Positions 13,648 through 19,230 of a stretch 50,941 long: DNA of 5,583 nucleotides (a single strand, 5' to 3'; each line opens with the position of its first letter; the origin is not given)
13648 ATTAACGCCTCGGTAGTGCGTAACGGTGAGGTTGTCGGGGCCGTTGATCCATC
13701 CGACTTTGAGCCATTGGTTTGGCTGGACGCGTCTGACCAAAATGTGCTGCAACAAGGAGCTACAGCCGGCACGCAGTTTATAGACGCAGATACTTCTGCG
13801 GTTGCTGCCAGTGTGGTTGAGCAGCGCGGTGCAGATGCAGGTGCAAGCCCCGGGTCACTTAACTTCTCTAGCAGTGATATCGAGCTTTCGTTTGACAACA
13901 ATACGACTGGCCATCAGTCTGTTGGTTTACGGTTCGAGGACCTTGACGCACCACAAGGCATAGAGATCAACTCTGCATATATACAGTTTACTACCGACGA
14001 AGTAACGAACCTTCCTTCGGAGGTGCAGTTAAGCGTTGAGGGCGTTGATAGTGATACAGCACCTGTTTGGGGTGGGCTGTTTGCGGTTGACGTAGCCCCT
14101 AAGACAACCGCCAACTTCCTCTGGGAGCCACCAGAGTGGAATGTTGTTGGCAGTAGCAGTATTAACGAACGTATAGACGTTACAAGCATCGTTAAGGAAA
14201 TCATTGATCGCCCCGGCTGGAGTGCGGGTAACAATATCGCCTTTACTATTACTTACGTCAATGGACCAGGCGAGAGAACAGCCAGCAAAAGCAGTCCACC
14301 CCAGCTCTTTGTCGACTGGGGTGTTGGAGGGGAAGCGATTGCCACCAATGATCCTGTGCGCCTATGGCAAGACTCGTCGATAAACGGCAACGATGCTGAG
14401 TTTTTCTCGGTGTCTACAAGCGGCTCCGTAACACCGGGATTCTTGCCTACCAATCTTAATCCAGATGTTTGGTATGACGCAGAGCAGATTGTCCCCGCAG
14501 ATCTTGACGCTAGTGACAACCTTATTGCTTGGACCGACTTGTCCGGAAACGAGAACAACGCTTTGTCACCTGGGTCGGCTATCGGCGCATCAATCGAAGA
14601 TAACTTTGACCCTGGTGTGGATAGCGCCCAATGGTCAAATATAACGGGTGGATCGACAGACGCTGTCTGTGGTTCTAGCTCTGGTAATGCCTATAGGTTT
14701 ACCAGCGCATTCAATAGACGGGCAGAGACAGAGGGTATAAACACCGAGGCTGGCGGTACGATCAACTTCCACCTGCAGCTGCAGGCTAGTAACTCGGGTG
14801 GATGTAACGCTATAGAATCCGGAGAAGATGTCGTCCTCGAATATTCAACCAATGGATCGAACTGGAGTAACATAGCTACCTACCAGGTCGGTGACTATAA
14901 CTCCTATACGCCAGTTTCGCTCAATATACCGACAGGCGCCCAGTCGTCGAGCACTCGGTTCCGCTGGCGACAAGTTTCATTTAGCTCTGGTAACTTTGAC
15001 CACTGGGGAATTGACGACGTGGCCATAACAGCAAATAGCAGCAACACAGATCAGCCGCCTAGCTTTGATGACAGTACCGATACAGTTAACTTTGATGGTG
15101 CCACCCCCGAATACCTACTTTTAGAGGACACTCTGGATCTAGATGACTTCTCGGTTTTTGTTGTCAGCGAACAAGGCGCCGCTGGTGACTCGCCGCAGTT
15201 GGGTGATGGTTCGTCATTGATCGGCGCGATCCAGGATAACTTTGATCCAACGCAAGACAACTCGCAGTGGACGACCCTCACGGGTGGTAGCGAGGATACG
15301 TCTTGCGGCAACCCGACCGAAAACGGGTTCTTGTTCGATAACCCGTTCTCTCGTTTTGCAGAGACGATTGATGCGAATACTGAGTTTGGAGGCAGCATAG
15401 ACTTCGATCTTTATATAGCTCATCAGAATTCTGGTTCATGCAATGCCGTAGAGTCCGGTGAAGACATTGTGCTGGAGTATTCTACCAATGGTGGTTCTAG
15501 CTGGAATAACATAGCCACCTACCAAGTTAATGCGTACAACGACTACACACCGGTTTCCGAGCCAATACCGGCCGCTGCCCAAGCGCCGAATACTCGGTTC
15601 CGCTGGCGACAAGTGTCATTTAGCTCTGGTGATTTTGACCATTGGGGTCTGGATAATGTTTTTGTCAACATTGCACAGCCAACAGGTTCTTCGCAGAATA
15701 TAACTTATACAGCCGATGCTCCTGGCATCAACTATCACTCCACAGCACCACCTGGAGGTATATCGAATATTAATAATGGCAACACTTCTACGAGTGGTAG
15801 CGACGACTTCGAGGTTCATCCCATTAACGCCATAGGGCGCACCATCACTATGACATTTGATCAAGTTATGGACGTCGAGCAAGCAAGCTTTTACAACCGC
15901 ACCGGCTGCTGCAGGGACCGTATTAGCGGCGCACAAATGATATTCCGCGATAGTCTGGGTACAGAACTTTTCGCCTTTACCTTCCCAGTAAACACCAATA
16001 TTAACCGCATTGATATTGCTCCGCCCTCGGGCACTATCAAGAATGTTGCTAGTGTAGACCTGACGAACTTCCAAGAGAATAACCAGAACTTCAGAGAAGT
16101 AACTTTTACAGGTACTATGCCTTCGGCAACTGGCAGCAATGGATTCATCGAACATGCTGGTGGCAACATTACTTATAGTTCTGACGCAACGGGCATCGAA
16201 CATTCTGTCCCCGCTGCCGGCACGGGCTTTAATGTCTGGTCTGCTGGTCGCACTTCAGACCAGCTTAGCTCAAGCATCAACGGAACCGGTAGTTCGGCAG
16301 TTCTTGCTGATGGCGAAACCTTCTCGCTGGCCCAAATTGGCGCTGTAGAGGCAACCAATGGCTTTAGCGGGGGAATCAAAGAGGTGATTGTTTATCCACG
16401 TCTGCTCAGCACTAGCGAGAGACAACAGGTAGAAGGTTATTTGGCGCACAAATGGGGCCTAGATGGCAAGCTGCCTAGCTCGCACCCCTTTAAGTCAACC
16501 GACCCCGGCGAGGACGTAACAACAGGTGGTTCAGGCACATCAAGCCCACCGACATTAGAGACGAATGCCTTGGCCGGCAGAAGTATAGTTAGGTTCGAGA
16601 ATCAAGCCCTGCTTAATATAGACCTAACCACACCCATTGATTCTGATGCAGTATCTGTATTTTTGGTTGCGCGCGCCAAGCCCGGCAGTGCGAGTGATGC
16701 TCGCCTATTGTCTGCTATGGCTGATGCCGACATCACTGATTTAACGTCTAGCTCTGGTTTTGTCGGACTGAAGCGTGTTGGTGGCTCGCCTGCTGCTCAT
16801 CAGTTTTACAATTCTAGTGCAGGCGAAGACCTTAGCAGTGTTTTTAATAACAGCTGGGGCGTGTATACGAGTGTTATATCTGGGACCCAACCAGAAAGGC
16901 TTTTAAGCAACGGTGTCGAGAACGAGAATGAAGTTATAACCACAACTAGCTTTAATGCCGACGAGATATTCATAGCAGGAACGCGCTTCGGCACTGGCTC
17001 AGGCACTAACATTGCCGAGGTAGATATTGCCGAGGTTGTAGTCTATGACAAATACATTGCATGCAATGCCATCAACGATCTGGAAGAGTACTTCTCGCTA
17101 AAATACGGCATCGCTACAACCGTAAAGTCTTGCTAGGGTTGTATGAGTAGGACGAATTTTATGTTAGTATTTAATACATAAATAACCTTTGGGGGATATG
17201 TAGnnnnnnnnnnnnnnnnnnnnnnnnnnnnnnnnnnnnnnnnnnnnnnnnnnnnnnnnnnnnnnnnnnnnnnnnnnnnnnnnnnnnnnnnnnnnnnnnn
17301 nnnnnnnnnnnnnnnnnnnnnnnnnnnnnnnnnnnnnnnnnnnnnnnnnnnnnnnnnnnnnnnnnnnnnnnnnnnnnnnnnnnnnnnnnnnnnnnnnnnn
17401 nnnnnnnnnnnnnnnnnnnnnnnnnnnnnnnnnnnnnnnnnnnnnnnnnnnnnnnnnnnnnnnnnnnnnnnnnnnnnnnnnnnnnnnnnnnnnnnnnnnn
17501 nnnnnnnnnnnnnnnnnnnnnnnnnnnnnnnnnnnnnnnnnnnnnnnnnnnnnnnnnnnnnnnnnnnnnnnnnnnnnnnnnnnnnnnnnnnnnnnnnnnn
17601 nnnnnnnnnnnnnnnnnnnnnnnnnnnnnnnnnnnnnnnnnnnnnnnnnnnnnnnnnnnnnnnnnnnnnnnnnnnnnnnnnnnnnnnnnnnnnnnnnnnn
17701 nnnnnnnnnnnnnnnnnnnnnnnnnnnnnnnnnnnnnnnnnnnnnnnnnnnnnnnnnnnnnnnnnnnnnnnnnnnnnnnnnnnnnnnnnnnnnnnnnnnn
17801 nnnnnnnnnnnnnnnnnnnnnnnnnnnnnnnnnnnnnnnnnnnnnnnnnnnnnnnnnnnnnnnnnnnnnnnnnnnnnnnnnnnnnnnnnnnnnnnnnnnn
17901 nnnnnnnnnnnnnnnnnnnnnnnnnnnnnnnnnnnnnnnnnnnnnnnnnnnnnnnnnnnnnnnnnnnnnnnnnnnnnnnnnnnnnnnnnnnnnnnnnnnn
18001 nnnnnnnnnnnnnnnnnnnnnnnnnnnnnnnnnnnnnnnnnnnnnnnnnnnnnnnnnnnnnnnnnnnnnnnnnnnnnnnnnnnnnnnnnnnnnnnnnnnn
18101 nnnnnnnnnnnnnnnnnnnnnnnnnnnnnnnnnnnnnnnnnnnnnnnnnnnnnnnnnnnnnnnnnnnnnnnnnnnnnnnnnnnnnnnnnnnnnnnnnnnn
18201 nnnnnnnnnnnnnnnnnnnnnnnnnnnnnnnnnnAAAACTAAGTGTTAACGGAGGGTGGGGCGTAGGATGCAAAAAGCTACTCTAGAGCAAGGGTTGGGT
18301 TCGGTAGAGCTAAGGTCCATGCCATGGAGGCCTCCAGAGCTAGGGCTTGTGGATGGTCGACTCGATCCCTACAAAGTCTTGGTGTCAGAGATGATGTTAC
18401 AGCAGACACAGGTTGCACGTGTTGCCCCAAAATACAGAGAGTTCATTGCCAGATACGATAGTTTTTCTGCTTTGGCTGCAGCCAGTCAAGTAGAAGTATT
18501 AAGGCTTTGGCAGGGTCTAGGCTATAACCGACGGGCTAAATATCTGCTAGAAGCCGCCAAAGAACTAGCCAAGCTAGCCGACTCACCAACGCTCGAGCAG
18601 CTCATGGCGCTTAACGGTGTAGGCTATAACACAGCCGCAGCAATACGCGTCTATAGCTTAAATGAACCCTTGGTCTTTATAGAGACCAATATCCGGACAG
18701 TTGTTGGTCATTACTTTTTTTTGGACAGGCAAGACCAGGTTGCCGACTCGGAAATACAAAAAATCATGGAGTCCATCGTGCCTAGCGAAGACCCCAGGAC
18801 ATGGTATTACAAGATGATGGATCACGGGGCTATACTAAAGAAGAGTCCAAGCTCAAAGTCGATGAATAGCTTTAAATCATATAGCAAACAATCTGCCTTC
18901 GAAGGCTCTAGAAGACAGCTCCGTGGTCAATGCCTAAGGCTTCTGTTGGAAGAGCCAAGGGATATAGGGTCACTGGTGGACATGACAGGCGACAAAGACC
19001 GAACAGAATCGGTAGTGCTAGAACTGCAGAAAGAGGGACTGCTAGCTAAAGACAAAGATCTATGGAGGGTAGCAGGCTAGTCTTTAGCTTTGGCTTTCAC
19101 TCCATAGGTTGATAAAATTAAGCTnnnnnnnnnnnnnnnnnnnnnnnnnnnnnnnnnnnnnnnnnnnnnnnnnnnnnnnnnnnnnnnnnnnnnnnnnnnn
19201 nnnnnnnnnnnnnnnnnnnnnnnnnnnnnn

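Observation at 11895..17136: Minor-pilin operon ending in a 1317-aa pilin-anchored multi-lectin protein (candidate pilus-tip adhesin)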

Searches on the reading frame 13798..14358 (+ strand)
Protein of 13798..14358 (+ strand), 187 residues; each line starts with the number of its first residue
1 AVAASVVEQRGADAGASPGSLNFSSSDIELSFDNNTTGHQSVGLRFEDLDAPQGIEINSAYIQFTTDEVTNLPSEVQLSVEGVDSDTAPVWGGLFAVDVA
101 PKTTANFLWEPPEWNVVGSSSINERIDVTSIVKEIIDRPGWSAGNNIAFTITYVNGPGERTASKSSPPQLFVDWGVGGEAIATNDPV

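Call 71: search_protein_families(library=pfam, alignment_id=A8, max_evalue=1)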
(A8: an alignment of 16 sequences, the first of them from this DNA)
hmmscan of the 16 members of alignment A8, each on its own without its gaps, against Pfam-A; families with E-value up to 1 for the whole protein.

A. member 1, seq(187 aa): 0 families

B. families by the number of members that match (of 16 scanned): 5 families
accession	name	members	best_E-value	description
PF21253.3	Mann_GBD_bact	1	0.0024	Mannanase, galactose-binding domain-like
PF11739.14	YdbH-like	1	0.0025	Intermembrane phospholipid transport protein YdbH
PF24517.2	CBM96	1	0.025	Carbohydrate-binding module family 96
PF17133.9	DUF5108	1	0.043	Domain of unknown function (DUF5108)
PF01833.30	TIG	1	0.043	IPT/TIG domain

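Call 72: search_solved_structures(query=A8, max_evalue=10)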
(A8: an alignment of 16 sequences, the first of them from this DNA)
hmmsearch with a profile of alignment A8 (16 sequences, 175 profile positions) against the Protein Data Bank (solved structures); distinct sequences matched with E-value up to 10: 8.
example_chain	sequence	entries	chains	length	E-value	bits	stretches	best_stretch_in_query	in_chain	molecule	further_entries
6ren_A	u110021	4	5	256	1.7e-07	34.4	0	33-71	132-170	3fPizza6-SH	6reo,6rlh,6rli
3ww9_A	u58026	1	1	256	7.6e-07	32.3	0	32-71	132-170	pizza6 protein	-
7zph_A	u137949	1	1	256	6e-05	26.1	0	32-77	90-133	Pizza6-TNK-RSH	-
3ww8_A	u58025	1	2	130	0.0052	19.8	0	32-71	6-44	Pizza3 protein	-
1rwi_B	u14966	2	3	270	0.058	16.4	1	10-80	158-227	Serine/threonine-protein kinase pknD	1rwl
8pkr_A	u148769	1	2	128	0.094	15.7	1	10-68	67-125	non-specific serine/threonine protein kinase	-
3ww7_A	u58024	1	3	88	0.17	14.9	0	32-72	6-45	Pizza2 protein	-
3wwb_A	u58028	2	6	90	0.4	13.7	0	32-71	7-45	Pizza2-SR protein | pizza2sr-pb protein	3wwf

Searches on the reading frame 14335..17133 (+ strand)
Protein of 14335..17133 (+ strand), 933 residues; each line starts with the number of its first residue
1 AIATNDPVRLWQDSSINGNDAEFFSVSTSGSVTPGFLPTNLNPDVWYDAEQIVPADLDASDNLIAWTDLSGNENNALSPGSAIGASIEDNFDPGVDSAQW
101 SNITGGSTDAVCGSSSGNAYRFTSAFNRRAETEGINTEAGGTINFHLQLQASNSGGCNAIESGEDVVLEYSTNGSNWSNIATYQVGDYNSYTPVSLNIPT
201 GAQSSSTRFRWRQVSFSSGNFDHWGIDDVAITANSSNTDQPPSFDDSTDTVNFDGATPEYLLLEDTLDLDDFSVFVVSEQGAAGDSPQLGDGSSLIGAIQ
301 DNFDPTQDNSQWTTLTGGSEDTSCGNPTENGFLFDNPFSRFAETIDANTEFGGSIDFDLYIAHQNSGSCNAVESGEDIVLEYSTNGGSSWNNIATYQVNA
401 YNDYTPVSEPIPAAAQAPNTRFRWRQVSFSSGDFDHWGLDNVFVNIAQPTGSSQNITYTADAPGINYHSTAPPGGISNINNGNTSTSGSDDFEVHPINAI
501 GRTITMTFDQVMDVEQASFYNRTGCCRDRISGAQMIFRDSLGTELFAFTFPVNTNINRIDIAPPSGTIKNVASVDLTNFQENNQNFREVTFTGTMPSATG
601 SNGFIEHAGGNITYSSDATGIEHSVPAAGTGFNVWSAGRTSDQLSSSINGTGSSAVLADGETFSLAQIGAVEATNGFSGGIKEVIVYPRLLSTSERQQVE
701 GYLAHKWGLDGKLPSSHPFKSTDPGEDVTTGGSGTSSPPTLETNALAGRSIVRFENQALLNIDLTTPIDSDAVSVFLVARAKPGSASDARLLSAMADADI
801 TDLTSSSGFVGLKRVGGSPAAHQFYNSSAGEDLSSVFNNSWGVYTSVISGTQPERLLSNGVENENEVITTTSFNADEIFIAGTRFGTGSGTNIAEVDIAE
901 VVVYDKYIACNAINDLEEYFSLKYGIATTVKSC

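Call 76: predict_structure(alignment_id=A5)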
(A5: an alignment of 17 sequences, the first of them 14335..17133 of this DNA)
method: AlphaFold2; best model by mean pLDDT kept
length: 933 residues; sequences in the alignment: 17
mean_pLDDT: 54.8   pTM: 0.38
mean pLDDT of the five models: 54.8, 53.7, 53.5, 52.3, 51.6
residues with pLDDT >= 90: 148; 70-90: 178; 50-70: 113; < 50: 494
segments of 3 or more residues with pLDDT < 50: 1-139, 150-158, 189-192, 216-269, 281-353, 362-370, 402-404, 429-503, 507-531, 564-566, 594-610, 614-677, 720-733, 887-889
pLDDT, mean of each block of 10 residues (from residue 1): 33 36 30 32 32 31 31 32 28 31 27 28 28 44 59 42 80 84 65 60 76 58 33 29 26 26 35 81 37 31 26 25 29 26 35 54 41 74 85 80 55 79 74 36 34 23 26 26 25 30 48 30 28 74 76 66 54 67 60 43 41 44 31 28 27 28 29 45 84 82 80 61 38 68 97 92 93 96 93 90 74 93 88 92 95 92 74 90 66 93 95 96 96 84
secondary structure, 60 per line:
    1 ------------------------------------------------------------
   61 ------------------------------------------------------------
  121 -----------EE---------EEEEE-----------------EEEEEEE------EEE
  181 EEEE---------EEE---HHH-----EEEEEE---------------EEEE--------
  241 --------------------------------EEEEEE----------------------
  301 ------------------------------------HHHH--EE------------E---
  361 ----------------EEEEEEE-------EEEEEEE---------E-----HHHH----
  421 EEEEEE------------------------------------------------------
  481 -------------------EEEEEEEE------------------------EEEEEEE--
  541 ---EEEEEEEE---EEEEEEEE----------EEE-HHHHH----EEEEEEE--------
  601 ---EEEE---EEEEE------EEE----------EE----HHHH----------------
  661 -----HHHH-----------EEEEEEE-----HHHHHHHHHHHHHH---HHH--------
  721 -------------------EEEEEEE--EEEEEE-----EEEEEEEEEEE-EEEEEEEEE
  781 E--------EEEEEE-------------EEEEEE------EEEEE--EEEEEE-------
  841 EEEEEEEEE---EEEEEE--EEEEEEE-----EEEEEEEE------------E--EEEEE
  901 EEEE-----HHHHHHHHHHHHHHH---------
elements in order (helices of 4 or more, strands of 3 or more residues): E143-147 E165-171 E178-184 E194-196 E208-213 E229-232 E273-278 H337-340 E377-383 E391-397 H413-416 E421-426 E500-507 E532-538 E544-551 E555-562 E573-575 H577-581 E586-592 E604-607 E611-615 E622-624 H641-644 H666-669 E681-687 H693-706 E740-746 E749-754 E760-770 E772-781 E790-795 E809-814 E821-825 E828-833 E841-849 E853-858 E861-867 E873-880 E896-904 H910-924

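Call 79: fold_search(model_id=the predicted structure, library=pdb)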
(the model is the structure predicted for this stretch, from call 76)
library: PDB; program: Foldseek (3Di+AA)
matches with E <= 10: 878; with E <= 0.001: 199
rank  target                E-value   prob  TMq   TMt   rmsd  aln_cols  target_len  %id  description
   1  1diw                  7.5e-07  1.00  0.16  0.31   4.9       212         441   13  THE HC FRAGMENT OF TETANUS TOXIN COMPLEXED WITH GALACTOSE (released 2000-03-24)
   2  7ce2_A                8.3e-07  1.00  0.16  0.30   5.8       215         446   12  The Crystal structure of TeNT Hc complexed with neutralizing antibody (released 2021-04-07)
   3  5hca_B                2.0e-06  1.00  0.16  0.48   6.0       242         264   11  Globular Domain of the Entamoeba histolytica calreticulin in complex with glucose (released 2016-08-31)
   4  3hmy_A                2.3e-06  1.00  0.16  0.33   4.1       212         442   13  Crystal structure of HCR/T complexed with GT2 (released 2009-07-14)
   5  5hcf_C                2.7e-06  1.00  0.15  0.47   6.0       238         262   11  T. cruzi calreticulin globular domain (released 2016-08-31)
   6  5jmc_G                3.0e-06  1.00  0.14  0.29   8.1       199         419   12  Receptor binding domain of Botulinum neurotoxin A in complex with rat SV2C (released 2016-06-15)
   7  7by5                  3.1e-06  1.00  0.16  0.12   4.4       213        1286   13  Tetanus neurotoxin mutant-(H233A/E234Q/H237A/Y375F) (released 2021-02-17)
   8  5hcf_B                3.7e-06  1.00  0.16  0.47   6.0       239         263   11  T. cruzi calreticulin globular domain (released 2016-08-31)
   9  1a8d                  3.9e-06  1.00  0.16  0.32   4.3       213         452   13  TETANUS TOXIN C FRAGMENT (released 1998-10-14)
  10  1fv2_A                4.6e-06  1.00  0.16  0.32   4.5       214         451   13  The Hc fragment of tetanus toxin complexed with an analogue of its ganglioside receptor GT1B (released 2001-09-05)
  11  5hcf_D                4.6e-06  1.00  0.15  0.47   6.0       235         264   11  T. cruzi calreticulin globular domain (released 2016-08-31)
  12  5n0c_B                4.9e-06  1.00  0.16  0.11   4.6       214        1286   13  Crystal structure of the tetanus neurotoxin in complex with GM1a (released 2017-06-21)
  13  3obr                  5.2e-06  1.00  0.16  0.34   4.2       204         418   12  Crystal structure of Botulinum neurotoxin serotype D binding domain (released 2010-09-08)
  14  9fyq_C                5.2e-06  1.00  0.16  0.32   4.1       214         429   12  Cryo-EM structure of native SV2A in complex with TeNT-Hc, gangliosides and Pro-Macrobody 5 (released 2025-05-21)
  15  1af9                  5.2e-06  1.00  0.16  0.31   5.2       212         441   13  TETANUS NEUROTOXIN C FRAGMENT (released 1998-04-29)
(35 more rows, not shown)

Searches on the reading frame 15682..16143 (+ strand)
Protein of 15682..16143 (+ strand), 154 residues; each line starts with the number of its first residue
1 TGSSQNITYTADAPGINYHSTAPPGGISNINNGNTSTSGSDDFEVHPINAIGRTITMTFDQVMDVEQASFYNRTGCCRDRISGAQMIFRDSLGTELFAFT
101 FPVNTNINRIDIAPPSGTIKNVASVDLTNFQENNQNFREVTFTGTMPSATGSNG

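Call 88: search_solved_structures(query=window:15682-16143:+, max_evalue=10)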
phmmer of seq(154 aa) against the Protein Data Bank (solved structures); distinct sequences matched with E-value up to 10: 1.
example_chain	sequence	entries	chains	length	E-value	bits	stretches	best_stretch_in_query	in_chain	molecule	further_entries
5ixh_A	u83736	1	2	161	0.66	13.3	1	20-80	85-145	YceI-like domain protein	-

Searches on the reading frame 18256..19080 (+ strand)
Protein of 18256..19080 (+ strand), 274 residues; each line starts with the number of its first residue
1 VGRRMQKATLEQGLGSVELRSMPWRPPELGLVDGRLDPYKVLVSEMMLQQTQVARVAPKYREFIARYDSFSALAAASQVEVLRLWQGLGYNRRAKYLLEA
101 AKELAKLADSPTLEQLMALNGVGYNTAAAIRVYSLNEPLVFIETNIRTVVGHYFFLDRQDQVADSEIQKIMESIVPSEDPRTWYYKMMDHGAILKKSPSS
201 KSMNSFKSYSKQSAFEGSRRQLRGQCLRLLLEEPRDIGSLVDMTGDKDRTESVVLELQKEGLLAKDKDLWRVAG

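Call 9: search_protein_families(library=pfam, proteins=[window:18256-19080:+], max_evalue=0.01)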
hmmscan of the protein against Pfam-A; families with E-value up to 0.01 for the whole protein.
window:18256-19080:+ (274 aa): 3 families
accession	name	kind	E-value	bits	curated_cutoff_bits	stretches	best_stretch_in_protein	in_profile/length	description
PF00730.31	HhH-GPD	-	2.4e-16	60.5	26.2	1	43-172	1-103/108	HhH-GPD superfamily base excision DNA repair protein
PF14520.12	HHH_5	-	0.0035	18.2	27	0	92-130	13-51/57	Helix-hairpin-helix domain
PF12826.13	HHH_2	-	0.0074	16.9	27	0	93-134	15-55/64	Helix-hairpin-helix motif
